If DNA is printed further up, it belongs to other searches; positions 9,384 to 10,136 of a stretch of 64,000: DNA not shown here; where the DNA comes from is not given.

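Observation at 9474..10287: Ni-superoxide dismutase with its SodX maturation peptidase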

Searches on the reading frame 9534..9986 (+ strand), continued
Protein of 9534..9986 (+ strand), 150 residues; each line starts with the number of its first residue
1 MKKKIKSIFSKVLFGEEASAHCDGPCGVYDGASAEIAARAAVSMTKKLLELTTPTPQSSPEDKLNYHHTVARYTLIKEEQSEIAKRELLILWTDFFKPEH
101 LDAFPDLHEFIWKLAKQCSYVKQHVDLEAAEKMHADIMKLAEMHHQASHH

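Call 13: find_related_loci(query=window:9534-9986:+, collection=genome_contigs, flank=6000)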
Query window:9534-9986:+ (150 aa) in genome_contigs; peptide patterns used: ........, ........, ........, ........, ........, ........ (x = any residue, [..] = any of these).
279 stretches matched a pattern; 80 encode a relative of the query (tblastn E <= 1e-3); 80 distinct loci.
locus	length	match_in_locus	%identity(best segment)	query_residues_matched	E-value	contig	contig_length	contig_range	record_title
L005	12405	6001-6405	57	1-135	7e-43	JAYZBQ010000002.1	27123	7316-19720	MAG: Myxococcota bacterium isolate XB_MAG121 DB_MAG121_0002, whole genome shotgun sequence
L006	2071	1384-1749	56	18-140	3e-42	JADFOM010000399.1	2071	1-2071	MAG: Acidobacteria bacterium isolate B69T1B8 B69T1B8_NODE127490, whole genome shotgun sequence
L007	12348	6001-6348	58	17-133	1e-41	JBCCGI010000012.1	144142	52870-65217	MAG: Planctomycetota bacterium isolate P01_B01_bin.4 k141_998918_length_144142_cov_36.4926, whole genome shotgun sequenc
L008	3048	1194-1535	60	19-133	1e-41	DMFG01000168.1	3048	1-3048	MAG TPA_asm: Coxiellaceae bacterium isolate UBA9148 contig_92979, whole genome shotgun sequence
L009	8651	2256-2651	54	1-133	1e-41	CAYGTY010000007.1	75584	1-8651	MAG TPA_asm: uncultured Anaerolineaceae bacterium isolate ERP117304_co3_241 genome assembly, contig: NODE_501_length_755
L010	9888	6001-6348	60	17-133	1e-41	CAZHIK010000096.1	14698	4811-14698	MAG TPA_asm: uncultured Enterobacterales bacterium isolate SRP167671_co1_110 genome assembly, contig: NODE_4767_length_1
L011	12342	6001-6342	60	19-133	2e-41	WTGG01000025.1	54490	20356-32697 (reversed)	MAG: Coxiellaceae bacterium isolate CO36386bin_8 NODE_384_length_54490_cov_26.125250, whole genome shotgun sequence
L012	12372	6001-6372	56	18-146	4e-41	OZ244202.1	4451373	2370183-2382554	MAG: Acidimicrobiales bacterium isolate c26384db-3239-4ddf-b8ae-d2c5db579604 genome assembly, chromosome: 1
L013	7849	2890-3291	54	1-135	4e-41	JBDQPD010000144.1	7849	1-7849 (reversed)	MAG: Myxococcota bacterium isolate SFB_27S_18OctNov_coas_69 k141_1965350_length_7849_cov_56.3652, whole genome shotgun s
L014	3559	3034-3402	57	18-134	6e-41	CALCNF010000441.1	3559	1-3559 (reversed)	MAG TPA_asm: uncultured proteobacterium isolate ERR599101_bin.47_CONCOCT_v1.1_MAG genome assembly, contig: ERZ841449.778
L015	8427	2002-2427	51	1-143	1e-40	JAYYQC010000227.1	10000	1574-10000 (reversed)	MAG: Myxococcota bacterium isolate DS_MAG40 DS_MAG40_0227, whole genome shotgun sequence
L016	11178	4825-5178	58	15-133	3e-40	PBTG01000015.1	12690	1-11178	MAG: Myxococcales bacterium isolate NP66 MHASMcontig_6773, whole genome shotgun sequence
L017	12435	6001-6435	48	5-147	4e-40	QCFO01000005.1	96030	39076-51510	Prochlorococcus sp. AG-363-K07 Ga0115808_105, whole genome shotgun sequence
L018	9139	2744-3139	49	1-133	4e-40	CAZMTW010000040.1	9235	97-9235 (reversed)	MAG TPA_asm: uncultured Gammaproteobacteria bacterium isolate SRP118108_co1_66 genome assembly, contig: NODE_7663_length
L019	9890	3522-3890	56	18-134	8e-40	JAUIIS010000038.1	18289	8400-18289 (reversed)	MAG: Acidimicrobiia bacterium isolate Co_bin.273 NODE_17081_length_18289_cov_1.241989, whole genome shotgun sequence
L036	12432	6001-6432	46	3-147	8e-38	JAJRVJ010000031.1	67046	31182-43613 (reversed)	MAG: Patescibacteria group bacterium isolate Dive96_bin10.367 k141_4290825, whole genome shotgun sequence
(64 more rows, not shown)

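Call 28: find_encoding_contigs(protein=P0005, flank=8000, max_places=2)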
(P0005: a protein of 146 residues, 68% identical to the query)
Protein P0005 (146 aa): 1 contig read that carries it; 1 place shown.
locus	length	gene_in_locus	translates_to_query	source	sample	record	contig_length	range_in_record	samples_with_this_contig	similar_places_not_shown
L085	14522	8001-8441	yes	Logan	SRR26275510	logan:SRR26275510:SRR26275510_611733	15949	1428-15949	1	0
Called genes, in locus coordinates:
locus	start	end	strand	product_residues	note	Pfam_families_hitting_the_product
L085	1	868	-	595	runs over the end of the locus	PF10412:TrwB_AAD_bind, PF12696:TraG-D_C (weak)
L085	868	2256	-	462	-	PF26449:DUF8128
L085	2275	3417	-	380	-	PF05066:HARE-HTH (faint), PF04545:Sigma70_r4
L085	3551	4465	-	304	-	PF07549:Sec_GG (weak), PF02355:SecD_SecF_C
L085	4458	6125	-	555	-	PF21760:SecD_1st, PF00639:Rotamase, PF13616:Rotamase_3, PF22599:SecDF_P1_head, PF03176:MMPL, PF00873:ACR_tran (weak), PF02355:SecD_SecF_C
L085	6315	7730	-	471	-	PF13517:FG-GAP_3 (faint), PF01839:FG-GAP (faint), PF03734:YkuD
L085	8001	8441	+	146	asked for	PF09055:Sod_Ni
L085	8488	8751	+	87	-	PF10502:Peptidase_S26 (weak)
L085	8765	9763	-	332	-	PF00041:fn3 (faint), PF25059:FN3_DSCAM-DSCAML_C (faint), PF16656:Pur_ac_phosph_N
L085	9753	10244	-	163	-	-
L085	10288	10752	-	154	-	PF01928:CYTH (weak)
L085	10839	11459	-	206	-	-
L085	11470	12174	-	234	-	PF08713:DNA_alkylation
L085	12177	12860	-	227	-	PF12705:PDDEXK_1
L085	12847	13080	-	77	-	-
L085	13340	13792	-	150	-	PF01161:PBP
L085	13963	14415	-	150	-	PF02600:DsbB (faint), PF07884:VKOR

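Call 29: find_encoding_contigs(protein=P0008, flank=8000, max_places=2)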
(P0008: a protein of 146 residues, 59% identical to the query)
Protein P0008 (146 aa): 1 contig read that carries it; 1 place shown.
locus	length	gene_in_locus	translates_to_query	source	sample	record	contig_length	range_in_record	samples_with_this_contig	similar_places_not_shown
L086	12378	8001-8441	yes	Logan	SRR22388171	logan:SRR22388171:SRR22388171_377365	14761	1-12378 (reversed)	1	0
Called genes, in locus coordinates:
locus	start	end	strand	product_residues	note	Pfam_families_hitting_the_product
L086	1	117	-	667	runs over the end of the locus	PF01935:DUF87 (weak), PF10412:TrwB_AAD_bind, PF12696:TraG-D_C (faint)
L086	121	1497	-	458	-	PF26449:DUF8128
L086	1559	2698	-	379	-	PF05066:HARE-HTH (faint), PF04545:Sigma70_r4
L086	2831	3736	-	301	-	PF02355:SecD_SecF_C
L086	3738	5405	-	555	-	PF21760:SecD_1st, PF00639:Rotamase, PF13616:Rotamase_3, PF00873:ACR_tran (faint), PF22599:SecDF_P1_head, PF02355:SecD_SecF_C, PF03176:MMPL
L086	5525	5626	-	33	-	-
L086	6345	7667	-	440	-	PF01839:FG-GAP (weak), PF13517:FG-GAP_3 (weak), PF01839:FG-GAP (weak), PF13517:FG-GAP_3 (weak), PF03734:YkuD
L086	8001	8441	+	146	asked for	PF09055:Sod_Ni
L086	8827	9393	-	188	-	-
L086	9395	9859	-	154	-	PF01928:CYTH (weak)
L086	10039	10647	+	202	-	-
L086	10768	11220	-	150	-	-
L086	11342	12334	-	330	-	PF01155:HypA, PF08713:DNA_alkylation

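Call 30: find_encoding_contigs(protein=P0006, flank=8000, max_places=2)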
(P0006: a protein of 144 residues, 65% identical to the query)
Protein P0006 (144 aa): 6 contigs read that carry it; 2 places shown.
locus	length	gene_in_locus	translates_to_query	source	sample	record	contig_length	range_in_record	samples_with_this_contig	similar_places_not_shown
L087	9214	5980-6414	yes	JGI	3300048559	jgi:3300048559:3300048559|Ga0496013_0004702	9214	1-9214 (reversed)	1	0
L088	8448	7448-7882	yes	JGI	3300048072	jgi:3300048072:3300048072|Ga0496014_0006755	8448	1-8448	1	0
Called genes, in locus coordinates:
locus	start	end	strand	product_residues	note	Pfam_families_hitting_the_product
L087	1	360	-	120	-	?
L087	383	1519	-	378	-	PF04545:Sigma70_r4, PF05066:HARE-HTH (faint)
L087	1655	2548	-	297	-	PF07549:Sec_GG, PF02355:SecD_SecF_C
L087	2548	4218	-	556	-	PF21760:SecD_1st, PF00639:Rotamase, PF13616:Rotamase_3, PF22599:SecDF_P1_head, PF02355:SecD_SecF_C, PF03176:MMPL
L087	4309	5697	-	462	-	PF01839:FG-GAP (faint), PF13517:FG-GAP_3, PF03734:YkuD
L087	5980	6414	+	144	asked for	PF09055:Sod_Ni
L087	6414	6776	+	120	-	PF10502:Peptidase_S26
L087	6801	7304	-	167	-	-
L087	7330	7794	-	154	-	PF01928:CYTH (faint)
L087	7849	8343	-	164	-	PF14279:HNH_5, PF01844:HNH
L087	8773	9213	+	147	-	?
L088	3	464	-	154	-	?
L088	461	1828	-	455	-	PF26449:DUF8128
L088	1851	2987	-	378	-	PF04545:Sigma70_r4, PF05066:HARE-HTH (faint)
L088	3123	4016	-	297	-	PF07549:Sec_GG, PF02355:SecD_SecF_C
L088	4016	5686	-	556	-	PF21760:SecD_1st, PF00639:Rotamase, PF13616:Rotamase_3, PF22599:SecDF_P1_head, PF02355:SecD_SecF_C, PF03176:MMPL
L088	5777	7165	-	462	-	PF01839:FG-GAP (faint), PF13517:FG-GAP_3, PF03734:YkuD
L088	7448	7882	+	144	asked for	PF09055:Sod_Ni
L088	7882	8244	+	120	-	PF10502:Peptidase_S26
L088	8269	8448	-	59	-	?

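Call 55: list_cluster_members(proteins=[window:9534-9986:+, window:9988-10287:+])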
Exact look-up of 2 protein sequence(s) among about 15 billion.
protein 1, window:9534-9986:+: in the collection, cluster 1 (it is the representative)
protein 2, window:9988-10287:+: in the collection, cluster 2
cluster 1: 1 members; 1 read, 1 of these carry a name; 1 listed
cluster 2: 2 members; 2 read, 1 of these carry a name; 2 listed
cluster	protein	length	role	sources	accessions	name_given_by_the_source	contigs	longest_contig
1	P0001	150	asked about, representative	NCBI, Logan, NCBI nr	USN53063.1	MAG: superoxide dismutase, Ni [Candidatus Nomurabacteria bacterium]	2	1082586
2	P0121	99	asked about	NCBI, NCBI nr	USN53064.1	MAG: S26 family signal peptidase [Candidatus Nomurabacteria bacterium]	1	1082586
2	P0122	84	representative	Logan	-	-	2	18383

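Call 65: search_protein_families(library=pfam, proteins=[L086:11342-12346:-, L086:8827-9393:-, L086:10039-10647:+], max_evalue=0.01)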
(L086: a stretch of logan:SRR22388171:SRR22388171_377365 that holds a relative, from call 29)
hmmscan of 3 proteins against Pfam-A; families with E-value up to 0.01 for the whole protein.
L086:11342-12346:- (334 aa): 2 families
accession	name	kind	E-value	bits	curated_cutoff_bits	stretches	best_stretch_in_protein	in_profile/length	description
PF08713.17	DNA_alkylation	-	1.2e-30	107.2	21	1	116-322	2-212/213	DNA alkylation repair enzyme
PF01155.25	HypA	-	3.7e-10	40.3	28.9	1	5-77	1-69/112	Hydrogenase/urease nickel incorporation, metallochaperone, hypA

L086:8827-9393:- (188 aa): 0 families

L086:10039-10647:+ (202 aa): 0 families
